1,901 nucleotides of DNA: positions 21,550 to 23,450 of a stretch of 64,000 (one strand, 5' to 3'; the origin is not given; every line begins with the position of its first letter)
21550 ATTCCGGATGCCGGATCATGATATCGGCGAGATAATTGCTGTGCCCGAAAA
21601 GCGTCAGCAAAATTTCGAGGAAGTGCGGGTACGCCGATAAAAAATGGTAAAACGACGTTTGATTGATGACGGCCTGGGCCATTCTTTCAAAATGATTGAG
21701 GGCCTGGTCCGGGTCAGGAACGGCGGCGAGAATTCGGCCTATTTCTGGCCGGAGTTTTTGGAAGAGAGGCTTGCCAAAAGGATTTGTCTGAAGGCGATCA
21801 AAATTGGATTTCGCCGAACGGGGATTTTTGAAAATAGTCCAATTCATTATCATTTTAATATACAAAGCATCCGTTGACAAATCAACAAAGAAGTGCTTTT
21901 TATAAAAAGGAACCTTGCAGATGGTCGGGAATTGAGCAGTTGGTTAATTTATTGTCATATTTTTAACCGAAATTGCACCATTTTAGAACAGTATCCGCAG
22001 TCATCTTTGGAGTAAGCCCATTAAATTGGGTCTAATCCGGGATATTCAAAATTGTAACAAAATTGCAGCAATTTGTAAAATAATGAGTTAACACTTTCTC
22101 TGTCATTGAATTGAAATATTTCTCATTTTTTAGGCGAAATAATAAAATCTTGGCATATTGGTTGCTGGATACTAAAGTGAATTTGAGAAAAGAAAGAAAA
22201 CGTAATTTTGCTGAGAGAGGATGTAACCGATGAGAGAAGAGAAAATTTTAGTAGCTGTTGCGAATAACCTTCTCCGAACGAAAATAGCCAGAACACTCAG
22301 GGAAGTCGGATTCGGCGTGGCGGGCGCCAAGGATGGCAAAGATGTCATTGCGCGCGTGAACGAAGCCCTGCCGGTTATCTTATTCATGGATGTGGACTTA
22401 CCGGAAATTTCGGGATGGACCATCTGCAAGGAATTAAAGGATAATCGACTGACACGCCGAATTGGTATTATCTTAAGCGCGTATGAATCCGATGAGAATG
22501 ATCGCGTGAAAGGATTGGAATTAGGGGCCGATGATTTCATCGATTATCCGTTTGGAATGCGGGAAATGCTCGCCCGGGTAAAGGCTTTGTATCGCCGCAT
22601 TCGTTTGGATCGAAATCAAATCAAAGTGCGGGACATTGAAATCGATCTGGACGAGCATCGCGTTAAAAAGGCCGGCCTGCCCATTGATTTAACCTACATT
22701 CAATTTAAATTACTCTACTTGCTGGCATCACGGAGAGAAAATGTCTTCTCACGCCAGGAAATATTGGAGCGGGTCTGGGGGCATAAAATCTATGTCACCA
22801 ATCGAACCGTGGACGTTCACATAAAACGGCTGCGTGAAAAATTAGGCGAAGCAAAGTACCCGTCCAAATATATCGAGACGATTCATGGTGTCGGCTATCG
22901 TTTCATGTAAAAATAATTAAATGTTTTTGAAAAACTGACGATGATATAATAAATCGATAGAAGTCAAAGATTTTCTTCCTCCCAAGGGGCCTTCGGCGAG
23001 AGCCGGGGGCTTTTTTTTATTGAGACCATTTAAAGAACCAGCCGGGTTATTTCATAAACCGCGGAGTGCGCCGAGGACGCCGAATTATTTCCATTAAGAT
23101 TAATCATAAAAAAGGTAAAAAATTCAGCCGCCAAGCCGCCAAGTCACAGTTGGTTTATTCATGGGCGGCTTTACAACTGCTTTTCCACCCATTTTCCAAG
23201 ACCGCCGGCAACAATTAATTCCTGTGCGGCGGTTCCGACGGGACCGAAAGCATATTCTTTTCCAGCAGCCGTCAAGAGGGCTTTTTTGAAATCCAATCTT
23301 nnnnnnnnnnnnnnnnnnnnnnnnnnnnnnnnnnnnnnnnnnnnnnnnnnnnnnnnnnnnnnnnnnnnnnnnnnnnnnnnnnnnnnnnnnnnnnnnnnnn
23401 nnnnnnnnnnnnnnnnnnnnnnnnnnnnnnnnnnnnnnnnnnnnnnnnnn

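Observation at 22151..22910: Orphan atypical OmpR-family regulator with a sigma54-type promoter beside glnD and glnE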

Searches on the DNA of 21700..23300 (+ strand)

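Call 29: search_rna_families(source=window, start=21700, end=23300, threshold=evalue, max_evalue=1)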
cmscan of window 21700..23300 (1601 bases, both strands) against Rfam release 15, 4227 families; matches with E-value up to 1: 2.
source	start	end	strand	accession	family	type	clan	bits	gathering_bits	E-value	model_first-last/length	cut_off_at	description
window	21855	21904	-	RF04343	Plastid-psbA-2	Cis-reg;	CL00153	21.6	55.8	0.42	1-60/60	no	Plastid-psbA-2 3UTR RNA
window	22319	22353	-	RF01652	ceN70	Gene; snRNA; snoRNA; CD-box;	-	19.2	65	0.49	1-71/71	no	Caenorhabditis snoRNA ceN70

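Call 30: search_rna_families(sources=[L089, L005, L090, L091, L092, L006, L087, L088], threshold=gathering)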
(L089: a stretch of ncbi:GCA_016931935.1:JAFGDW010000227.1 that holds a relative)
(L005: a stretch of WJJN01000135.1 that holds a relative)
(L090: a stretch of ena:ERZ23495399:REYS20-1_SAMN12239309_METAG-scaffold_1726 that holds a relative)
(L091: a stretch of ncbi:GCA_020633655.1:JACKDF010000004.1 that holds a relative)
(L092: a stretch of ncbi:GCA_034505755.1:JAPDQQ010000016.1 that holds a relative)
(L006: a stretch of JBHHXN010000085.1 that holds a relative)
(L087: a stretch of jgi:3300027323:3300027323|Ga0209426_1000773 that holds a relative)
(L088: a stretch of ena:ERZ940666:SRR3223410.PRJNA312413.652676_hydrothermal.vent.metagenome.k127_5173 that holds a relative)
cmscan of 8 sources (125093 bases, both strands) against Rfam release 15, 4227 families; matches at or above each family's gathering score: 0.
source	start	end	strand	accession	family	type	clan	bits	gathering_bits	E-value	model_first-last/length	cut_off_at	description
